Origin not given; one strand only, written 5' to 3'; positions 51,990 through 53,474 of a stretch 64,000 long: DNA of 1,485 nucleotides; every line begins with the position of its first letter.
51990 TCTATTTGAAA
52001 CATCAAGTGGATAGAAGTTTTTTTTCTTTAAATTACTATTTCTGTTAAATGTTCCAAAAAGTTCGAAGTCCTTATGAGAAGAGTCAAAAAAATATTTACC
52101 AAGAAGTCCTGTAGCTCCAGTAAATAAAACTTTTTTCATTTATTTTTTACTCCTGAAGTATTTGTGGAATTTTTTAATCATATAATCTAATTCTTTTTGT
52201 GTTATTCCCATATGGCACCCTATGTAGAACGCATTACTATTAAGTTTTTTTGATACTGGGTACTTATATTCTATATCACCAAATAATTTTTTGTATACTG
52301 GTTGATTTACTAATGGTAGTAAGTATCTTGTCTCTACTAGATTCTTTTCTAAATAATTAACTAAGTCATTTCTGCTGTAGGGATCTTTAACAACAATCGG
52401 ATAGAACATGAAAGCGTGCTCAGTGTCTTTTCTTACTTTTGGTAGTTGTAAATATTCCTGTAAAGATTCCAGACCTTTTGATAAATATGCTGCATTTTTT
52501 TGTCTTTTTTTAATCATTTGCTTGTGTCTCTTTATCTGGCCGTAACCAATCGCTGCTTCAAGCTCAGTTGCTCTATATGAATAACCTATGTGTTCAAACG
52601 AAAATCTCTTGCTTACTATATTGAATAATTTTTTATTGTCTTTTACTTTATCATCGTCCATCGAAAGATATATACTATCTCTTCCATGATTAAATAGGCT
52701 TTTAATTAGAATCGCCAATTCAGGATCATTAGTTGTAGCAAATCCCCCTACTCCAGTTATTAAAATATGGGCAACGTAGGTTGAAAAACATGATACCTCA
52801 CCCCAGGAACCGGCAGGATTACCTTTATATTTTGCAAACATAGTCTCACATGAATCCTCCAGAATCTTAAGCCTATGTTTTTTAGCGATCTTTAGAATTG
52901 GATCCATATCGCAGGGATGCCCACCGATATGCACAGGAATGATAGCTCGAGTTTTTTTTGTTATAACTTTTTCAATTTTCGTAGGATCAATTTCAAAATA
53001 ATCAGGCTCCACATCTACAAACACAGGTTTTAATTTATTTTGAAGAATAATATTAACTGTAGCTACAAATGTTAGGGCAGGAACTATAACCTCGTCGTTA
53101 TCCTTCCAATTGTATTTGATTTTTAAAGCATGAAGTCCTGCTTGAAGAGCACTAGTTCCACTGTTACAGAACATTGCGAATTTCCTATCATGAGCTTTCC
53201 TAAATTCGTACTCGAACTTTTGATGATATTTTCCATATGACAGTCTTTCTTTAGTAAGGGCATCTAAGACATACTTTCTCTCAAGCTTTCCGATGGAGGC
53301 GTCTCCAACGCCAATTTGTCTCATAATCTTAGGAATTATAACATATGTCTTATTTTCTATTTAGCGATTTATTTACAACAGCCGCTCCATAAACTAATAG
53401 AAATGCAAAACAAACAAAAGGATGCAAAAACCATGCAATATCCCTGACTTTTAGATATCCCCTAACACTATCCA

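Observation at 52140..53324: DegT-family enzyme with His in place of the PLP-binding Lys: signature of NDP-4-keto-6-deoxyhexose 3-dehydrases (3,6-dideoxyhexose pathway)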

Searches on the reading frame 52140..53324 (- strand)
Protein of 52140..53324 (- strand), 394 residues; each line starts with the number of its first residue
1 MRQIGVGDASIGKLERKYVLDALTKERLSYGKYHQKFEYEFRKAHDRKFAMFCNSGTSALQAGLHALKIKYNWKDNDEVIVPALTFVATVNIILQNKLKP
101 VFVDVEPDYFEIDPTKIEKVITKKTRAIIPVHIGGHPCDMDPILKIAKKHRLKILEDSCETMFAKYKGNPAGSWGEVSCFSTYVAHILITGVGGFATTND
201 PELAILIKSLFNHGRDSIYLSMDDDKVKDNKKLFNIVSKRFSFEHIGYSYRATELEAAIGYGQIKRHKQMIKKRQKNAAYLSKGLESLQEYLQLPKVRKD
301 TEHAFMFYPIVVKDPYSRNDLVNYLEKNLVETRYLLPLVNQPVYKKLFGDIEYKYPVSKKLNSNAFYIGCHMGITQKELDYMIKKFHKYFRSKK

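Call 5: search_protein_families(library=pfam, proteins=[window:52140-53324:-], max_evalue=0.01)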
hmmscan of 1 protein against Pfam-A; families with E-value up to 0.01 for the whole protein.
window:52140-53324:- (394 aa): 3 families
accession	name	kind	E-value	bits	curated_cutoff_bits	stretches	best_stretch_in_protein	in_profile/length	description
PF01041.23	DegT_DnrJ_EryC1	-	1.1e-93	314.8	19.8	1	11-386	3-359/360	DegT/DnrJ/EryC1/StrS aminotransferase family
PF00266.25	Aminotran_5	-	0.00012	21.6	21.5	0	41-160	55-178/371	Aminotransferase class-V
PF00155.27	Aminotran_1_2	-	0.00024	20.8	19.7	1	25-128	33-150/361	Aminotransferase class I and II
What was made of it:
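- On DegT/DnrJ/EryC1/StrS sugar aminotransferase superfamily (Pfam PF01041): PF01041 E = 1.1e-93 over residues 11-386 (call 5).
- Checked: Pfam DegT_DnrJ_EryC1 matches residues 11-386 at E = 1.1e-93 (call 5). phmmer against PDB aligns query ................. with wild-type E1 (3bcx) ................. and with the E1 H220K mutant (3bb8) ..................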

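Call 6: search_protein_families(library=ncbifam, proteins=[window:52140-53324:-], max_evalue=0.01)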
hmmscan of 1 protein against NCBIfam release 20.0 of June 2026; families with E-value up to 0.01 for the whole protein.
window:52140-53324:- (394 aa): 22 families
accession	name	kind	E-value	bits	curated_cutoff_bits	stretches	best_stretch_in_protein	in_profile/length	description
NF011936.0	PRK15407.1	equivalog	1.6e-79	267.6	423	1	10-393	43-439/440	lipopolysaccharide biosynthesis protein RfbH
TIGR03588.1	PseC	equivalog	1.4e-63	215.1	423.5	1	9-388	7-378/380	UDP-4-amino-4,6-dideoxy-N-acetyl-beta-L-altrosamine transaminase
TIGR04181.1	NHT_00031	hypoth_equivalog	1.3e-59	201.9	420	1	11-348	8-339/359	LegC family aminotransferase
NF008687.0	PRK11706.1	equivalog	2.7e-59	200.8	375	1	12-390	10-374/375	dTDP-4-amino-4,6-dideoxygalactose transaminase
TIGR02379.1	ECA_wecE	subfamily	2.3e-53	181.3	434.85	1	15-390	13-375/376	dTDP-4-amino-4,6-dideoxy-D-glucose transaminase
NF008658.2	PRK11658.1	equivalog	2.5e-43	148.2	631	1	9-327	10-315/379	UDP-4-amino-4-deoxy-L-arabinose aminotransferase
TIGR04427.1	PLP_DesI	equivalog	2.6e-32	112.4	650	1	39-220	59-234/390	dTDP-4-dehydro-6-deoxyglucose aminotransferase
NF005817.0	PRK07683.1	equivalog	1e-06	27.7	575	1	73-129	110-166/387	aminotransferase A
NF004975.0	PRK06348.1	equivalog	1.1e-06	27.9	549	1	61-164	96-208/384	pyridoxal phosphate-dependent aminotransferase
NF005816.0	PRK07682.1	equivalog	1.3e-05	24.1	620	1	72-157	110-202/390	aminotransferase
NF004769.0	PRK06107.1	equivalog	3.5e-05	22.7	617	1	60-129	103-171/402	aspartate transaminase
NF005305.0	PRK06836.1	equivalog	0.00011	21.6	376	1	69-129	115-175/396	pyridoxal phosphate-dependent aminotransferase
NF005744.0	PRK07568.1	subfamily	0.00029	19.8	389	1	51-175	92-218/398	pyridoxal phosphate-dependent aminotransferase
NF041364.1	GntC_guanitoxin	equivalog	0.00064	18.7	415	1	69-158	77-174/356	guanitoxin biosynthesis PLP-dependent (S)-gamma-hydroxy-L-arginine cyclodehydratase GntC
NF006488.0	PRK08912.1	equivalog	0.00072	18.6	498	1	55-160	95-189/387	aminotransferase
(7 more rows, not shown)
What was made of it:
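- On E1 (AscC/DdhC/RfbH): NF011936 scores 267.6 bits against a cutoff of 423 (call 6).
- The best NCBIfam model is RfbH (call 6). The RfbH score of 267.6 bits is far below the 423 cutoff (call 6).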

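Call 7: search_solved_structures(query=window:52140-53324:-, max_evalue=0.001, show_alignments=3)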
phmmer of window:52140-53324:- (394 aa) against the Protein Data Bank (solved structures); distinct sequences matched with E-value up to 0.001: 56.
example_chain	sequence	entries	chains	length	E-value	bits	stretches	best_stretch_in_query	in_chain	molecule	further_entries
7b0m_AAA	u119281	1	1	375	7.5e-55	189.9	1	7-289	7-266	Sugar aminotransferase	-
3bcx_A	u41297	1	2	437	2e-54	188.5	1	11-390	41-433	CDP-6-deoxy-L-threo-D-glycero-4-hexulose-3-dehydrase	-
3bb8_A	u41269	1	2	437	3.2e-53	184.5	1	11-390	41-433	CDP-4-keto-6-deoxy-D-glucose-3-dehydrase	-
3bn1_A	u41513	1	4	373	1.7e-52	182.2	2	6-216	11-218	Perosamine synthetase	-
3dr7_A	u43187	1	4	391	2.1e-52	181.9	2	6-216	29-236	Putative perosamine synthetase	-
3dr4_A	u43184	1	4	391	2.8e-52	181.4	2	6-216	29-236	Putative perosamine synthetase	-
7b0d_A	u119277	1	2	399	5e-46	160.8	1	30-379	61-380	Glutamine--scyllo-inositol transaminase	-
3uwc_A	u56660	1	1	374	2.3e-42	148.8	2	29-215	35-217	Nucleotide-sugar aminotransferase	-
3frk_A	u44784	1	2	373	4.7e-42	147.8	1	29-219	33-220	QdtB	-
7l7x_AAA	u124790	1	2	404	2.4e-37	132.3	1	22-314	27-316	DegT/DnrJ/EryC1/StrS aminotransferase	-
2gms_A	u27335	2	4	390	2.9e-37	132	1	12-382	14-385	Putative pyridoxamine 5-phosphate-dependent dehydrase, Wbdk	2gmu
3b8x_A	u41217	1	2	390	2.4e-36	129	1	12-382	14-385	Pyridoxamine 5-phosphate-dependent dehydrase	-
2r0t_A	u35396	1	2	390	4.3e-36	128.1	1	12-382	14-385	Pyridoxamine 5-phosphate-dependent dehydrase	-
3gr9_A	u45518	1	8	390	1e-35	126.9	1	12-382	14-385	ColD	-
2c7t_A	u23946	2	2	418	1.3e-35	126.5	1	35-378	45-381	GLUTAMINE-2-DEOXY-SCYLLO-INOSOSE AMINOTRANSFERASE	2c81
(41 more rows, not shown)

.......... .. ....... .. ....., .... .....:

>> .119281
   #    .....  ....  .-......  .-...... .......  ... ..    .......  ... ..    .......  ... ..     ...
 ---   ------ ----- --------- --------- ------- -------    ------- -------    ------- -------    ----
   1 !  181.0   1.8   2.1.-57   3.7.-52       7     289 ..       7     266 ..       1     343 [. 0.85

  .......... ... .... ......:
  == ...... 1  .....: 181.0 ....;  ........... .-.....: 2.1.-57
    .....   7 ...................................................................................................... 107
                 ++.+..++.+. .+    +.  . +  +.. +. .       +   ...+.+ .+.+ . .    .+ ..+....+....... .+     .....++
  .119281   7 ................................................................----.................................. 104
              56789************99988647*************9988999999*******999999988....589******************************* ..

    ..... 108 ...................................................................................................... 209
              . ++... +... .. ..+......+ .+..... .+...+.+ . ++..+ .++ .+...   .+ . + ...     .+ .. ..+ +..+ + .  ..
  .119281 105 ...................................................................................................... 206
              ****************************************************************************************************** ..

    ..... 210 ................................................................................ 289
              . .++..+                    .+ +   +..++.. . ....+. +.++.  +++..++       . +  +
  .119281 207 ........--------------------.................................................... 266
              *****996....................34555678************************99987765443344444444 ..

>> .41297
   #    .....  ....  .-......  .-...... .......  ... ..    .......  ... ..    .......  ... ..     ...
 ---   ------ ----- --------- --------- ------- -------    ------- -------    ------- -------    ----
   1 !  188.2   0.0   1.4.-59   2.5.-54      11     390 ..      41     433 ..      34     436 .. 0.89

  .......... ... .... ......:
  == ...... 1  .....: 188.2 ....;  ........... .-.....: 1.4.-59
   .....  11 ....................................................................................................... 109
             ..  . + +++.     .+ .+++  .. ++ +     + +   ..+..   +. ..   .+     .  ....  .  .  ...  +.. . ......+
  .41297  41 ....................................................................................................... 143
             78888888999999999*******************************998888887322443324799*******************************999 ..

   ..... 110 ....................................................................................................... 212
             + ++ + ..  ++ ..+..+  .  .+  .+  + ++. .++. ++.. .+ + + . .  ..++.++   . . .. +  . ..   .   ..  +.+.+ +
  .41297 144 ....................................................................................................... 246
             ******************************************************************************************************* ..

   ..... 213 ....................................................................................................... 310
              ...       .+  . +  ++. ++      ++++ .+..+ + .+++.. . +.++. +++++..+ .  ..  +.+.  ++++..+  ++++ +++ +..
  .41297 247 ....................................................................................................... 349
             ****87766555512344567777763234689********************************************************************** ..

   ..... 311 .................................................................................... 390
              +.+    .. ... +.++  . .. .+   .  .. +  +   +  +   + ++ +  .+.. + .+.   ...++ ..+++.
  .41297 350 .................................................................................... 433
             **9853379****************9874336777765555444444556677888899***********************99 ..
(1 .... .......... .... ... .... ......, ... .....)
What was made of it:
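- Checked: Query His186 therefore sits on E1 His220 (call 7).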
